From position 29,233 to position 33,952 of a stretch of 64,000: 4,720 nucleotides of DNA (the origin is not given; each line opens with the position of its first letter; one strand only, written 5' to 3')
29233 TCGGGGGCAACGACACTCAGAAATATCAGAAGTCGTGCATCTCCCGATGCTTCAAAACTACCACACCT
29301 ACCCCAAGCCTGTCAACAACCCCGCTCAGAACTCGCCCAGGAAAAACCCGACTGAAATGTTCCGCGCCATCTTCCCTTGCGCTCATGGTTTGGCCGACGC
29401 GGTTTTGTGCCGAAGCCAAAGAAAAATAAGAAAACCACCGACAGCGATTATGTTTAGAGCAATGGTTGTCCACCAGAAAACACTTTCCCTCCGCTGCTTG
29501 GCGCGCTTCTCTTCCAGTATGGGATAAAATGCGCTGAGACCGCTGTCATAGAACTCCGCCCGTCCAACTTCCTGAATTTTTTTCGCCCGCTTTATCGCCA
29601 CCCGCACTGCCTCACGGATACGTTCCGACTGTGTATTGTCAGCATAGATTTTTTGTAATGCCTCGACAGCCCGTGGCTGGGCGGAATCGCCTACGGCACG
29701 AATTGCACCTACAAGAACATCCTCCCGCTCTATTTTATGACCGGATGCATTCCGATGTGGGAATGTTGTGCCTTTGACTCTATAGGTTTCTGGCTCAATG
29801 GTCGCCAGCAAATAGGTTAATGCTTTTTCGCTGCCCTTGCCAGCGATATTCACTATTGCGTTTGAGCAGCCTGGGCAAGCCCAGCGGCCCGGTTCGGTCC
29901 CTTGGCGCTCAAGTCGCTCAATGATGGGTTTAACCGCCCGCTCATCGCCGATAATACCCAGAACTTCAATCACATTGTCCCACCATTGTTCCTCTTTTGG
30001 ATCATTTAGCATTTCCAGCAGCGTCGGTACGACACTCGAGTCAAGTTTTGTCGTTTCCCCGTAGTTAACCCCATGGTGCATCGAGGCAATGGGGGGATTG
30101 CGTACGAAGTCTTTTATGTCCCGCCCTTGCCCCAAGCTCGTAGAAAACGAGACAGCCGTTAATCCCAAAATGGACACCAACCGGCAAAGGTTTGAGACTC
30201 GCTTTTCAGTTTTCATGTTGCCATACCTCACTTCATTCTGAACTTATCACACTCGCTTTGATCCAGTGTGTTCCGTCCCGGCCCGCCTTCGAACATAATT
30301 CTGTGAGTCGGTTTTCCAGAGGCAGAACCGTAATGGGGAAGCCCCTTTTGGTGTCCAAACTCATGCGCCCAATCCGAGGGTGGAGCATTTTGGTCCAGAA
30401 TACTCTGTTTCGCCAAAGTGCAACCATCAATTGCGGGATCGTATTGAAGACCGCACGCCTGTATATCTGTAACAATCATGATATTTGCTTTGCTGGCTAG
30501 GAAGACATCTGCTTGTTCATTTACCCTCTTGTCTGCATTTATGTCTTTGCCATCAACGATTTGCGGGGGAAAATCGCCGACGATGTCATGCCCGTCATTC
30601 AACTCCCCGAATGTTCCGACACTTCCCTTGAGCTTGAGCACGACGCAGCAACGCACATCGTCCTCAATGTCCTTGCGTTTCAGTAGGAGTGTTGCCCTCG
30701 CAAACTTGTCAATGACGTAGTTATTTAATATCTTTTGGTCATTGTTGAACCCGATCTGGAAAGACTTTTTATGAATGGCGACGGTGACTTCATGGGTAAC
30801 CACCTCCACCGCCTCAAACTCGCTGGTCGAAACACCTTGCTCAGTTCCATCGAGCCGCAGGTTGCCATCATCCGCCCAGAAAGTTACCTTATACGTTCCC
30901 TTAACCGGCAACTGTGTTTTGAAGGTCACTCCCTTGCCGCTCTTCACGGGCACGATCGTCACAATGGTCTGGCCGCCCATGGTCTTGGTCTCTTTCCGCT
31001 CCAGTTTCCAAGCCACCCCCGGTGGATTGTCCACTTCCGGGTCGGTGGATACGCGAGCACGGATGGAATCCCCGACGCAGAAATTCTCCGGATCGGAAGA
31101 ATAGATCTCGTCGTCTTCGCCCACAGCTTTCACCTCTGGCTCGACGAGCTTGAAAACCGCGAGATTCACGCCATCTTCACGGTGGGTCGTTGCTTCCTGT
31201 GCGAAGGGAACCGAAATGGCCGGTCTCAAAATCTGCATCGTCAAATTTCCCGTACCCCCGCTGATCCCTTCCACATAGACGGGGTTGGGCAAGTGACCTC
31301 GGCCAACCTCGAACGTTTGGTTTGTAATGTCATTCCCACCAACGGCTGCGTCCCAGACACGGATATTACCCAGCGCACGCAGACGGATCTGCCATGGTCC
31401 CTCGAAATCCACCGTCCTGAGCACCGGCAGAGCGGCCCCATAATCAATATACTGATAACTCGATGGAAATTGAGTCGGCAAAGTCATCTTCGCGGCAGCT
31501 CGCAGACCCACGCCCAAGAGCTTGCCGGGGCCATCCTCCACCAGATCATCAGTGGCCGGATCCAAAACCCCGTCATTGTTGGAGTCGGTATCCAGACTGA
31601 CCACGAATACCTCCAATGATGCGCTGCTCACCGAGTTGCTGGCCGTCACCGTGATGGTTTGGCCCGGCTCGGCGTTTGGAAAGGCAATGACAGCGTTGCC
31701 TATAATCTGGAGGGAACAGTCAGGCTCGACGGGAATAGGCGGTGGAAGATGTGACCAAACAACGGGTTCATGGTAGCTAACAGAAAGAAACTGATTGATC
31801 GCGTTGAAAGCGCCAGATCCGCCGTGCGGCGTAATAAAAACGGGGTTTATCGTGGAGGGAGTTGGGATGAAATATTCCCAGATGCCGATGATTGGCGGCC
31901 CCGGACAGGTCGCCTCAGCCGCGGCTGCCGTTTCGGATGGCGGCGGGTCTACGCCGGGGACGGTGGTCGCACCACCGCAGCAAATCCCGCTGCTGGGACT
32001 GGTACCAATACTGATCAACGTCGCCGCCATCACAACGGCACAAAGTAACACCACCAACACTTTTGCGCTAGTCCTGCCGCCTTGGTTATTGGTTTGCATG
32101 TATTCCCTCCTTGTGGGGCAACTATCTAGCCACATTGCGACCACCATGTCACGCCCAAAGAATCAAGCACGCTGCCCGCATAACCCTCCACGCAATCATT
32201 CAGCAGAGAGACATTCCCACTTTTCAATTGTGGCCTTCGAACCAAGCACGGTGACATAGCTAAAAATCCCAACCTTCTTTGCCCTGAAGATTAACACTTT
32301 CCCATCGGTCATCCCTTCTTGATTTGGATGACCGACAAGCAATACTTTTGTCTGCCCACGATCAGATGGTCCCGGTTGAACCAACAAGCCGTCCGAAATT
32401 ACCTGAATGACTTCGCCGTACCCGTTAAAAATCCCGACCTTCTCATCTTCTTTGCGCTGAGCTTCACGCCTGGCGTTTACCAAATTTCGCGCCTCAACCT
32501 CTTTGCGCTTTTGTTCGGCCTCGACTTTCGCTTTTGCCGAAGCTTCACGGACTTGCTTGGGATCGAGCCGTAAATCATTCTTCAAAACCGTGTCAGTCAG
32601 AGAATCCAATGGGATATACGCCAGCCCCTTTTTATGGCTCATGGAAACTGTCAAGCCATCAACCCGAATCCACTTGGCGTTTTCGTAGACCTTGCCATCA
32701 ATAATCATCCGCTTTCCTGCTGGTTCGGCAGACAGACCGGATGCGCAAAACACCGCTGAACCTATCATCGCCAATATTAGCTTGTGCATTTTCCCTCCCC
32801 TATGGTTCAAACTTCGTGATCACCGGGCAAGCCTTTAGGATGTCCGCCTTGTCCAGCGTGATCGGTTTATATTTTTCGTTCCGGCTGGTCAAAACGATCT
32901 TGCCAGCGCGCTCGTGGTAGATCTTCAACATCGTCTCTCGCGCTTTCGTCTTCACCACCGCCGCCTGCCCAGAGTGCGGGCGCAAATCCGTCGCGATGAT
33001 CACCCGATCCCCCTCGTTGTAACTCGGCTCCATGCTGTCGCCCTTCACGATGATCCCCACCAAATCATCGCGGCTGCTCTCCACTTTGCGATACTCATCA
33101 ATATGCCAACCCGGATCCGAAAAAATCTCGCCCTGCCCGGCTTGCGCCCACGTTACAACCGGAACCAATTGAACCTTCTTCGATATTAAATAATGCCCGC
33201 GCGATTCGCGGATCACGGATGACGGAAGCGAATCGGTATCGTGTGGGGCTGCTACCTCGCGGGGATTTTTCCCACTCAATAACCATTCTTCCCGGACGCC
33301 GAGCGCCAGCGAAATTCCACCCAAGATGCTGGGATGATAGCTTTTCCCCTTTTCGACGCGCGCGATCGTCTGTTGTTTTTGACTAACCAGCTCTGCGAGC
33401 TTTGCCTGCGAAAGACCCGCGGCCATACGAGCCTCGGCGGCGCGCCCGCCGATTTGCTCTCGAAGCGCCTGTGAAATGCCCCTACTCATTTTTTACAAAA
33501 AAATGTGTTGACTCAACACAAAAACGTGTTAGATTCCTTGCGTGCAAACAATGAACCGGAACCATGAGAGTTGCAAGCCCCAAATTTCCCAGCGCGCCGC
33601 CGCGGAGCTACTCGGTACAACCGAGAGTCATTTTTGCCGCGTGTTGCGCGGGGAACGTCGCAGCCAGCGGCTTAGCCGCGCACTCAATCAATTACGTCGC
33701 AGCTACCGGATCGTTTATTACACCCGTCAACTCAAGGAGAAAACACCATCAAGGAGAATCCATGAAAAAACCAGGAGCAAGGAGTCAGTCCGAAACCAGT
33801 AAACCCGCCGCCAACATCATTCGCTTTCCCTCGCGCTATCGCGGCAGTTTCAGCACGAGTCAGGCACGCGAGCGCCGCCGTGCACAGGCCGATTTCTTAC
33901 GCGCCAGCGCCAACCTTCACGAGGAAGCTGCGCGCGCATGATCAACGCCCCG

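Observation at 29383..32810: Lower-GC cargo block inside the prophage encoding secreted HEAT-repeat protein, HExxH metalloprotease-like protein and a secreted coiled-coil protein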

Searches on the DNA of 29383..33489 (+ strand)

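Call 13: search_dna_similar(query=window:29383-33489:+, collection=phages, mode=distant)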
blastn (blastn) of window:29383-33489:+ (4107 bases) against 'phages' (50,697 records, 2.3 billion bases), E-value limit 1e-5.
No match.

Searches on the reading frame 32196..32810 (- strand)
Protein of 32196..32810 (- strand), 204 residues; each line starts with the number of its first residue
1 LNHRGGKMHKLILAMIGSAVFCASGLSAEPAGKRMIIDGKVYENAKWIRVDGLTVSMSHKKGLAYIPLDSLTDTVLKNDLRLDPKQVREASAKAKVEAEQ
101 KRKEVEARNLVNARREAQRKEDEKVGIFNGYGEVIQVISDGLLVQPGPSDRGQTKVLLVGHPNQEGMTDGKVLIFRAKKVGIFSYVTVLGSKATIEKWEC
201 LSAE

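Call 3: search_protein_families(library=pfam, proteins=[window:32196-32810:-], max_evalue=0.1)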
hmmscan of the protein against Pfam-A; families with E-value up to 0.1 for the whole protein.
window:32196-32810:- (204 aa): 0 families

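Call 4: search_protein_families(library=phrogs, proteins=[window:32196-32810:-], max_evalue=0.1)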
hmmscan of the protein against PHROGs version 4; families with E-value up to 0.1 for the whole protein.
window:32196-32810:- (204 aa): 2 families
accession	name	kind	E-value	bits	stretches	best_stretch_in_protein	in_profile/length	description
phrog_16372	-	unknown function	0.03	15.2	1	13-75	59-119/138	-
phrog_29682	-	unknown function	0.078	13.8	0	83-118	102-137/214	-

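Call 15: find_homologous_proteins(query=window:32196-32789:-)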
Query window:32196-32789:- (197 aa): 1 proteins with E <= 0.001 among 446 candidates.
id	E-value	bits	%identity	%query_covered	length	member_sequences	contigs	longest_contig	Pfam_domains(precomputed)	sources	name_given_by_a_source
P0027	3.1e-104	365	100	86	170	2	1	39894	-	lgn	-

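Call 63: search_protein_families(library=padloc, proteins=[window:32196-32789:-], max_evalue=0.1)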
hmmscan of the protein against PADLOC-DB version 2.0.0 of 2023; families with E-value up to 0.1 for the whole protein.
window:32196-32789:- (197 aa): 0 families

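Call 64: search_protein_families(library=ncbifam, proteins=[window:32196-32789:-], max_evalue=0.1)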
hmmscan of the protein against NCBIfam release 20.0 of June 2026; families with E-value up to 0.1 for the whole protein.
window:32196-32789:- (197 aa): 0 families

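Call 99: search_dna_similar(query=window:32196-32789:-, collection=phages, mode=protein, max_evalue=0.01, max_rows=10)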
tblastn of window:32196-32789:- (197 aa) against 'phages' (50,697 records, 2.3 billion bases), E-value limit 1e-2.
No match.

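Call 101: search_protein_families(library=pfam, proteins=[P0088, L005:12832-13599:+, L005:13614-14684:+, L005:14681-15430:+, L005:8893-9600:+], max_evalue=0.01)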
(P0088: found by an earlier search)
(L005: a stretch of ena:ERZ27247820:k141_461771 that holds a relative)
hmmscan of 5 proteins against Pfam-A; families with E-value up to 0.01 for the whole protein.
P0088 (936 aa): 1 family
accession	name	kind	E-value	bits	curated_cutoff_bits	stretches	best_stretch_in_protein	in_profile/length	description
PF17103.10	Stealth_CR4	-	0.00029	21.1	27.4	0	240-260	8-26/55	Stealth protein CR4, conserved region 4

L005:12832-13599:+ (255 aa): 0 families

L005:13614-14684:+ (356 aa): 0 families

L005:14681-15430:+ (249 aa): 0 families

L005:8893-9600:+ (235 aa): 1 family
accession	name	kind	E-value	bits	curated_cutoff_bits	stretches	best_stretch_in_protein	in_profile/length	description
PF11300.13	DUF3102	-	6.8e-09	36.5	24.4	1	30-95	12-77/129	Protein of unknown function (DUF3102)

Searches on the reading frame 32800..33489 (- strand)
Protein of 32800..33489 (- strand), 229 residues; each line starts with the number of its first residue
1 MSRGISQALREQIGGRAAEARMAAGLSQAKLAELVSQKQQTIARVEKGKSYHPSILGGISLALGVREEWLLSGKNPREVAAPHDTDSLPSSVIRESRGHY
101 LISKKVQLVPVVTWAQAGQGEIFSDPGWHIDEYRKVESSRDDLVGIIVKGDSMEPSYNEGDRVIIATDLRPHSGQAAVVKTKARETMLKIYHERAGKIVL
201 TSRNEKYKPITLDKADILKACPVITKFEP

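Call 3: search_protein_families(library=pfam, proteins=[window:32800-33489:-], max_evalue=0.1)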
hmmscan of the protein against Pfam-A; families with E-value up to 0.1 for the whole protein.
window:32800-33489:- (229 aa): 4 families
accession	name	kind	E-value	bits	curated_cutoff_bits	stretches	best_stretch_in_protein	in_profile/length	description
PF00717.28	Peptidase_S24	-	1.2e-17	64.1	23.3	1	110-215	1-106/116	Peptidase S24-like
PF01381.28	HTH_3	-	1.1e-07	32.2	23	1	19-70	3-55/55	Helix-turn-helix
PF13560.12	HTH_31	-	6.1e-06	26.9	27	1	12-53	1-42/64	Helix-turn-helix domain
PF12844.13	HTH_19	-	0.013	15.8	30.2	1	19-75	6-63/64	Helix-turn-helix domain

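Call 4: search_protein_families(library=phrogs, proteins=[window:32800-33489:-], max_evalue=0.1)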
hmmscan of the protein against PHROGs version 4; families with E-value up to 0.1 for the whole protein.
window:32800-33489:- (229 aa): 19 families
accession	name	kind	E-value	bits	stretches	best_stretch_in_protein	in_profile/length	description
phrog_4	-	transcription regulation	7.5e-34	118.4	1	11-214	135-322/400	transcriptional repressor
phrog_8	-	transcription regulation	1.3e-10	42.2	1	11-98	160-235/346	transcriptional regulator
phrog_2328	-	transcription regulation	1.8e-10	41.7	1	11-84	14-88/128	transcriptional repressor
phrog_8558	-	unknown function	1.5e-08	35.9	1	146-214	23-96/114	-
phrog_6201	-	transcription regulation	1.5e-07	32.3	1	141-217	26-102/121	CI-like repressor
phrog_3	-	transcription regulation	4.8e-07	30.9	1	18-170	94-227/430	transcriptional repressor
phrog_811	-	DNA, RNA and nucleotide metabolism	1.1e-06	29.2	1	148-225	53-129/140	UmuD-like protein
phrog_2439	-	transcription regulation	1.2e-06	28.7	1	18-79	13-75/367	transcriptional regulator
phrog_5823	-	transcription regulation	1.4e-06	28.7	1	11-89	5-85/404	transcriptional regulator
phrog_4836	-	transcription regulation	1.8e-05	25.4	1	7-78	70-142/194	CII-like regulator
phrog_6831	-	transcription regulation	0.00014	22.8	1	23-55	16-48/68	transcriptional regulator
phrog_1373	-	transcription regulation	0.00052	21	1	18-50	69-101/166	transcriptional regulator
phrog_2967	-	transcription regulation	0.00061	20.4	1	12-82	10-78/225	transcriptional regulator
phrog_6223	-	transcription regulation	0.0034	18.4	0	20-61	9-53/73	transcriptional repressor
phrog_955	-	DNA, RNA and nucleotide metabolism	0.0087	16.8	1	12-53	24-65/142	HTH DNA binding protein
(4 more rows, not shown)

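Call 63: search_protein_families(library=padloc, proteins=[window:32800-33489:-], max_evalue=0.1)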
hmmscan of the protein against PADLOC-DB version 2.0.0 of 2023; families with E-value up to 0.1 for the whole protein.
window:32800-33489:- (229 aa): 13 families
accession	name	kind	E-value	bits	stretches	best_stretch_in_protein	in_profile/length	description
PDLC03951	RmrA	-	1.3e-06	25.6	1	15-74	11-70/400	-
PDLC03947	RmrA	-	0.00014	18.8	1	10-52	9-51/383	-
PDLC03948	RmrA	-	0.0002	18.4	1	10-73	6-70/397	-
PDLC03952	RmrA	-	0.00047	17.1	1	8-62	18-73/395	-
PDLC03956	RmrA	-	0.00056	17.1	1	13-74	9-72/399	-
PDLC02926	HTH_VI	-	0.00081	17.6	1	19-70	8-60/92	-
PDLC04142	capH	-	0.0013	17.7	1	15-55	9-48/103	capH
PDLC03949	RmrA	-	0.0016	15.4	1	18-74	8-65/363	-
PDLC03955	RmrA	-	0.024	11.8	1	17-80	25-89/371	-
PDLC03666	Control_protein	-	0.031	12.7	1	9-49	3-43/77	control protein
PDLC03664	Control_protein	-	0.034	12.6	1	13-49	14-50/74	control protein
PDLC03944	RmrA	-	0.041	10.9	1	14-54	8-47/384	-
PDLC03954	RmrA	-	0.044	10.7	1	13-75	11-74/380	-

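Call 64: search_protein_families(library=ncbifam, proteins=[window:32800-33489:-], max_evalue=0.1)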
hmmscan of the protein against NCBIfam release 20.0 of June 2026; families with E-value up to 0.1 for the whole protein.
window:32800-33489:- (229 aa): 12 families
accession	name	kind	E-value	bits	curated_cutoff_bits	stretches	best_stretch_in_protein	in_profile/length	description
NF007621.2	PRK10276.1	subfamily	2.5e-06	27.5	110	1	148-226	34-112/115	translesion error-prone DNA polymerase V autoproteolytic subunit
TIGR03070.1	couple_hipB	subfamily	6.2e-05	22.9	71.65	1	12-50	2-40/58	type II toxin-antitoxin system Y4mF family antitoxin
TIGR00498.1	lexA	equivalog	0.00017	21.2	110.95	1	129-216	97-188/203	transcriptional repressor LexA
TIGR00270.2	TIGR00270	equivalog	0.00041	20.2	110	1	9-49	72-112/159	multiprotein bridging factor aMBF1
NF041951.1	phage_RstR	subfamily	0.0056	16.9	80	1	14-77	4-68/108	RstR family transcriptional repressor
NF007408.0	PRK09943.1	equivalog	0.011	15.3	211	1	13-50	8-45/185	HTH-type transcriptional regulator PuuR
TIGR02228.1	sigpep_I_arch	equivalog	0.025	14.4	51.85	1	145-175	33-62/158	signal peptidase I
NF007257.0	PRK09706.1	subfamily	0.028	14.2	101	1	11-85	4-79/135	transcriptional repressor DicA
TIGR03830.1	CxxCG_CxxCG_HTH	subfamily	0.031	14.1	61.8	1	18-51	71-104/127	type II TA system antitoxin MqsA family protein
NF006015.0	PRK08154.1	subfamily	0.032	13.4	204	1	8-76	26-95/314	anaerobic benzoate catabolism transcriptional regulator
TIGR02754.1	sod_Ni_protease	equivalog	0.054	14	63.25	1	148-180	3-39/90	nickel-type superoxide dismutase maturation protease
TIGR02227.1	sigpep_I_bact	equivalog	0.076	12.9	47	0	146-167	23-44/162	signal peptidase I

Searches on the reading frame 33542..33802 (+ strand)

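Call 63: search_protein_families(library=padloc, proteins=[window:33542-33802:+], max_evalue=0.1)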
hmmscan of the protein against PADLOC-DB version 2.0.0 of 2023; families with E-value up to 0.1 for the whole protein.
window:33542-33802:+ (86 aa): 0 families

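Call 64: search_protein_families(library=ncbifam, proteins=[window:33542-33802:+], max_evalue=0.1)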
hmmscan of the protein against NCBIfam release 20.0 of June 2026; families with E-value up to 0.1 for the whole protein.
window:33542-33802:+ (86 aa): 1 family
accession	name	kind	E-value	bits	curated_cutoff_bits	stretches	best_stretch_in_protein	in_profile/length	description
NF008711.0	PRK11713.7-6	equivalog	0.029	14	304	1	16-41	11-36/244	16S rRNA (uracil(1498)-N(3))-methyltransferase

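Call 83: search_protein_families(library=pfam, proteins=[window:33542-33802:+], max_evalue=0.01)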
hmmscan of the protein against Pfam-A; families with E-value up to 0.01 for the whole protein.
window:33542-33802:+ (86 aa): 2 families
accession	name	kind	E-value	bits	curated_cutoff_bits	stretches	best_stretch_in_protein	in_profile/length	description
PF13545.12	HTH_Crp_2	-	0.0012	19.2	27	0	10-36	18-44/70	Crp-like helix-turn-helix domain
PF22083.2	I-HmuI_NUMOD-like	-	0.0088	16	27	0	16-40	14-38/46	DNA endonuclease I-HmuI-like, NUMOD-like domain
